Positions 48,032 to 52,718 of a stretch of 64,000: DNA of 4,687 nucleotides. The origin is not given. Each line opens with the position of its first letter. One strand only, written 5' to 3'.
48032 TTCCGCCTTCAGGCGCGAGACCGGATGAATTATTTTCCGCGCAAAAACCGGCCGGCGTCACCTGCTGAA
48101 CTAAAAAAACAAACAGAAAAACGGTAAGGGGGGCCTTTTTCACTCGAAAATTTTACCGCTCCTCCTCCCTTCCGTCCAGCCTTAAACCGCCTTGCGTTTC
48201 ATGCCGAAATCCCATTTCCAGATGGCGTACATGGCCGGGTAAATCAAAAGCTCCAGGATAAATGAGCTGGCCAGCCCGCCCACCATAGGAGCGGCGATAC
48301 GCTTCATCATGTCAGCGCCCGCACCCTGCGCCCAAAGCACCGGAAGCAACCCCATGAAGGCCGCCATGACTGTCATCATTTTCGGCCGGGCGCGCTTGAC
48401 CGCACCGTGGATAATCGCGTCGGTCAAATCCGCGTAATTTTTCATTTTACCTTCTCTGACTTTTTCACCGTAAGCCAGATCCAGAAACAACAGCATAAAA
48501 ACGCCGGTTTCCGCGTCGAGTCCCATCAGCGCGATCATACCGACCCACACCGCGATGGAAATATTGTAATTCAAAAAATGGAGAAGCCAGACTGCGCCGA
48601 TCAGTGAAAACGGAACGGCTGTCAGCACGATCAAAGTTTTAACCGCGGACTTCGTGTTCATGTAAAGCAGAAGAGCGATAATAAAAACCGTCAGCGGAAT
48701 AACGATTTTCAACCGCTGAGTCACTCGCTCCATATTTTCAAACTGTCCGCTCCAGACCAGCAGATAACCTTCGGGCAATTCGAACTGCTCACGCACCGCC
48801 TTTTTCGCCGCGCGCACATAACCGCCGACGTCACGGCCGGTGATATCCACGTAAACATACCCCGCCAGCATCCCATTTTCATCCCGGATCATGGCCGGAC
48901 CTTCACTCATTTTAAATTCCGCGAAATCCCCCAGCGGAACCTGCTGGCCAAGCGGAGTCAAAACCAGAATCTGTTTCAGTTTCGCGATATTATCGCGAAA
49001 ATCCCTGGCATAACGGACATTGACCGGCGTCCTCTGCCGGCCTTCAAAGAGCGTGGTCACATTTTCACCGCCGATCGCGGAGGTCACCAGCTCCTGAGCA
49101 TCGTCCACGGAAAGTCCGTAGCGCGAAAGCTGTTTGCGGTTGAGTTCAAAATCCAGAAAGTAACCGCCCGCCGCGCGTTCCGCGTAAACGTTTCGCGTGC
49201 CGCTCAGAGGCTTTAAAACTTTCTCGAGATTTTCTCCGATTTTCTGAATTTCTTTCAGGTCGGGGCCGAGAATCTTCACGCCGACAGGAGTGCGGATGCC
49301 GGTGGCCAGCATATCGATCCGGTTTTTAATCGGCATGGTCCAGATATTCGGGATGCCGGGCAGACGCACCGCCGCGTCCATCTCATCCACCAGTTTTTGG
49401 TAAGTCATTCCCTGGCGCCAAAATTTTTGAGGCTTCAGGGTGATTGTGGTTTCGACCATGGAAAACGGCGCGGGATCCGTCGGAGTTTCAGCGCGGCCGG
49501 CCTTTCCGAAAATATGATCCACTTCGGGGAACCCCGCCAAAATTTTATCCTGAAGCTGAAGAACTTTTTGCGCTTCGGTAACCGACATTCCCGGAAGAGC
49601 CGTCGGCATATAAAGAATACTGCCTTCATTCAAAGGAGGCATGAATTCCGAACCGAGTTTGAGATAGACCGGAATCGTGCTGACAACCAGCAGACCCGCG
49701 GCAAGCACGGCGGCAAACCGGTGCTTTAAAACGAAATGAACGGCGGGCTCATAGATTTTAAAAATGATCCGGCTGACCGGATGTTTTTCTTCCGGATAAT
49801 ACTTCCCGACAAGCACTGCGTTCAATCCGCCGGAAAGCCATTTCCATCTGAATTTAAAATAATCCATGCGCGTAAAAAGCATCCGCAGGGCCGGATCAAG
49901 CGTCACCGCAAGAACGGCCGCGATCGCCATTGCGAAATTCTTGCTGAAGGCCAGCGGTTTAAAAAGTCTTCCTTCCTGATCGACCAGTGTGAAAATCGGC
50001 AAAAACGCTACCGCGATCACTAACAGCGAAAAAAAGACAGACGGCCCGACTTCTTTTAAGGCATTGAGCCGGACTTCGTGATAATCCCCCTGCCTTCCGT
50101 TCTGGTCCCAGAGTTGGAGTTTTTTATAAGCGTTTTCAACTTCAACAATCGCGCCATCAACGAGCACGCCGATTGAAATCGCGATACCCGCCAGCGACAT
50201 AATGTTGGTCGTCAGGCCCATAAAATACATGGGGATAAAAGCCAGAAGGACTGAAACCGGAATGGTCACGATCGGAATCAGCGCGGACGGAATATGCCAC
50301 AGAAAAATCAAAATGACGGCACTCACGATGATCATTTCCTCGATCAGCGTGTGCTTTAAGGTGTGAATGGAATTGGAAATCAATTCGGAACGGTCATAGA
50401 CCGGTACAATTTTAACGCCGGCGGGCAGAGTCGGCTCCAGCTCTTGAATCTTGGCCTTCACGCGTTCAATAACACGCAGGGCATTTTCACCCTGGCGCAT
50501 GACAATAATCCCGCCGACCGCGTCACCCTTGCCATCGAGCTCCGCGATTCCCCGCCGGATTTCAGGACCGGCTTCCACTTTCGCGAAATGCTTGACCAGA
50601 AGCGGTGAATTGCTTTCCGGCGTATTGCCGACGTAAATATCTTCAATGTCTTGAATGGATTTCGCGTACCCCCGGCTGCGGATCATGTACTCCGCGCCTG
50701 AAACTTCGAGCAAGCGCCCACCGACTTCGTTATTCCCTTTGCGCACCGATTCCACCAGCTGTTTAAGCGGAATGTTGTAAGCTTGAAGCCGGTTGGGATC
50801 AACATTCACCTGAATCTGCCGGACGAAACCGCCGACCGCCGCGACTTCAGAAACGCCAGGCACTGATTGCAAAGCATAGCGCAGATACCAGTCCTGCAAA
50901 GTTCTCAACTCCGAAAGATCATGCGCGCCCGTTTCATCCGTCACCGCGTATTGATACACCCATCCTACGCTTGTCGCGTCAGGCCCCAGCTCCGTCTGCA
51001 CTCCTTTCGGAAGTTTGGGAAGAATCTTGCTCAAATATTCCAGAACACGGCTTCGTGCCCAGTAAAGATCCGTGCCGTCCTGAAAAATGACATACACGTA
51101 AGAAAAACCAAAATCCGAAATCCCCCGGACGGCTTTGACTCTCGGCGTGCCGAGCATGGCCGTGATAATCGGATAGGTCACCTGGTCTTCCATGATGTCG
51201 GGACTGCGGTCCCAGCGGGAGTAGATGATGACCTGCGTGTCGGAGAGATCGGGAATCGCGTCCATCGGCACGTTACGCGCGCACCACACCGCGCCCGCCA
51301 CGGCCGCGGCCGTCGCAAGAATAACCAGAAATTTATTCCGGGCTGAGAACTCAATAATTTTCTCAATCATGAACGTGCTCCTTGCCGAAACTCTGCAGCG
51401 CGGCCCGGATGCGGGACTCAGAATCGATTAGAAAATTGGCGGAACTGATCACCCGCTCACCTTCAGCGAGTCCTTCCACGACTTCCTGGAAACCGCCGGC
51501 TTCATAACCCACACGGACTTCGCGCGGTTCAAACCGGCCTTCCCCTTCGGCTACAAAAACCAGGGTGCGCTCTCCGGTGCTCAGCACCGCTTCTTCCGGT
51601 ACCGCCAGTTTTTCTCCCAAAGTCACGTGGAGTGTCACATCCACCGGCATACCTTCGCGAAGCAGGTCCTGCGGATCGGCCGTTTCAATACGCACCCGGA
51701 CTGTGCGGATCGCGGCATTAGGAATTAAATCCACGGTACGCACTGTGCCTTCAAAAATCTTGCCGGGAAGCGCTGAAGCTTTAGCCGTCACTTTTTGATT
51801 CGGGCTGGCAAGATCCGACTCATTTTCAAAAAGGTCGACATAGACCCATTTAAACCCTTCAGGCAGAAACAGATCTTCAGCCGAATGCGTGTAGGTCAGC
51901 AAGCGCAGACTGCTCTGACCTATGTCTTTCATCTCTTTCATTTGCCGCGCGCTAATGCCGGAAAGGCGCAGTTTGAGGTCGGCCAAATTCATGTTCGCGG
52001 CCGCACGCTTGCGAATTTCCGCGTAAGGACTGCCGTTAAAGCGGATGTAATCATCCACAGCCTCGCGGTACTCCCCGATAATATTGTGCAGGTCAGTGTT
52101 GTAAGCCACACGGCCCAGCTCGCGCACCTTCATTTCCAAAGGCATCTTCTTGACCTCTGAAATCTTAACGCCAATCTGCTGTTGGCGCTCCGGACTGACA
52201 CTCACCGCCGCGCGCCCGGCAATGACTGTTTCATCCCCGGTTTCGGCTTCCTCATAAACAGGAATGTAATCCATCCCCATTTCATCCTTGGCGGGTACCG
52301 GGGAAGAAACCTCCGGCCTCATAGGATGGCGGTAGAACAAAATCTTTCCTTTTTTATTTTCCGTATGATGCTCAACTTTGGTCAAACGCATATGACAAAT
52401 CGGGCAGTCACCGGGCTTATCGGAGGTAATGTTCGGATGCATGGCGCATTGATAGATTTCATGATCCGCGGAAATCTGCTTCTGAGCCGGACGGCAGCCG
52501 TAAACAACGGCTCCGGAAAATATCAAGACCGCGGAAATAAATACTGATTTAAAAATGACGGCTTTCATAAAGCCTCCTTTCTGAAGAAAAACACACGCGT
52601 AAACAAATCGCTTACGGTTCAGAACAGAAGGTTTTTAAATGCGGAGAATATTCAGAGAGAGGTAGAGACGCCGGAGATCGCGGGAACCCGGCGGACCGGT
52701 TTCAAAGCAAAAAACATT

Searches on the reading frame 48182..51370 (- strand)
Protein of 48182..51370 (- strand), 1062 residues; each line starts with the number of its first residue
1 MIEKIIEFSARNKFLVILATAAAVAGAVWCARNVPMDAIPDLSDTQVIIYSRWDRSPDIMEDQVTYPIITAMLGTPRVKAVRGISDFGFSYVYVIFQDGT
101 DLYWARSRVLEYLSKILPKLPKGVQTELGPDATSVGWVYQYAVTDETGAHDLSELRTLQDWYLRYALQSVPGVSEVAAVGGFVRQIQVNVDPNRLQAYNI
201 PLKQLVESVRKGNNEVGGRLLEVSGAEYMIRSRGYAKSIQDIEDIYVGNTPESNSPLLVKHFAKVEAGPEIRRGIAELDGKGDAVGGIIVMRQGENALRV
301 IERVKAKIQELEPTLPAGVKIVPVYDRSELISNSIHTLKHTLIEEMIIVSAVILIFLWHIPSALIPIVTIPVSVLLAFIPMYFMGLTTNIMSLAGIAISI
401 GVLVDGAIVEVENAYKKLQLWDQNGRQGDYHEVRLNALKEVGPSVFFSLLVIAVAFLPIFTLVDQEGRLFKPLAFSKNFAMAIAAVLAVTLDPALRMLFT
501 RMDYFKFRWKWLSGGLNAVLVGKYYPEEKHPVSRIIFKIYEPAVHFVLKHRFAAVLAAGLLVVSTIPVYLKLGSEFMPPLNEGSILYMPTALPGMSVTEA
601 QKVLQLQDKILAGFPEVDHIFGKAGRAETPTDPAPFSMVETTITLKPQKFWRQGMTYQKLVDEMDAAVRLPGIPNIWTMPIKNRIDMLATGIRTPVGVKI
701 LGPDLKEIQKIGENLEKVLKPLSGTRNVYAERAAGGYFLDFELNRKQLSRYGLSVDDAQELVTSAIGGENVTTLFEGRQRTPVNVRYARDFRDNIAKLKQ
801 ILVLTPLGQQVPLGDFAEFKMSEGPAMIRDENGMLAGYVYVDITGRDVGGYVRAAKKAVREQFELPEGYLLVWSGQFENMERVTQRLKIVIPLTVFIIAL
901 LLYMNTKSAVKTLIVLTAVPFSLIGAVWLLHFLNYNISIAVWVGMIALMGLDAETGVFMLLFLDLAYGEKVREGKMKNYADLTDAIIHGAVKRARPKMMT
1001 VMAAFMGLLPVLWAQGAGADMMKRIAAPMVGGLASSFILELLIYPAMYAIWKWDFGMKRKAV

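Call 113: search_protein_families(library=pfam, proteins=[window:48182-51370:-], max_evalue=0.00001)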
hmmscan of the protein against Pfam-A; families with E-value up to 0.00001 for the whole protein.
window:48182-51370:- (1062 aa): 1 family
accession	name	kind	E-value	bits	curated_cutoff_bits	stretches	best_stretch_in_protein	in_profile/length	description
PF00873.25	ACR_tran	-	1.5e-222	741.8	28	1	7-1050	3-1019/1021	AcrB/AcrD/AcrF family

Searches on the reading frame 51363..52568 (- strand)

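Call 113: search_protein_families(library=pfam, proteins=[window:51363-52568:-], max_evalue=0.00001)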
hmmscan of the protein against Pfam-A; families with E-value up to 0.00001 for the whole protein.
window:51363-52568:- (401 aa): 2 families
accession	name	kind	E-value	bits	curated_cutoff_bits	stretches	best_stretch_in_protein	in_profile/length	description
PF16576.10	HlyD_D23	-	8.5e-15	55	30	1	241-307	146-212/214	Barrel-sandwich domain of CusB or HlyD membrane-fusion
PF19335.5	HMBD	-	2.6e-11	43.7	23.6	1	39-65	2-28/28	Heavy metal binding domain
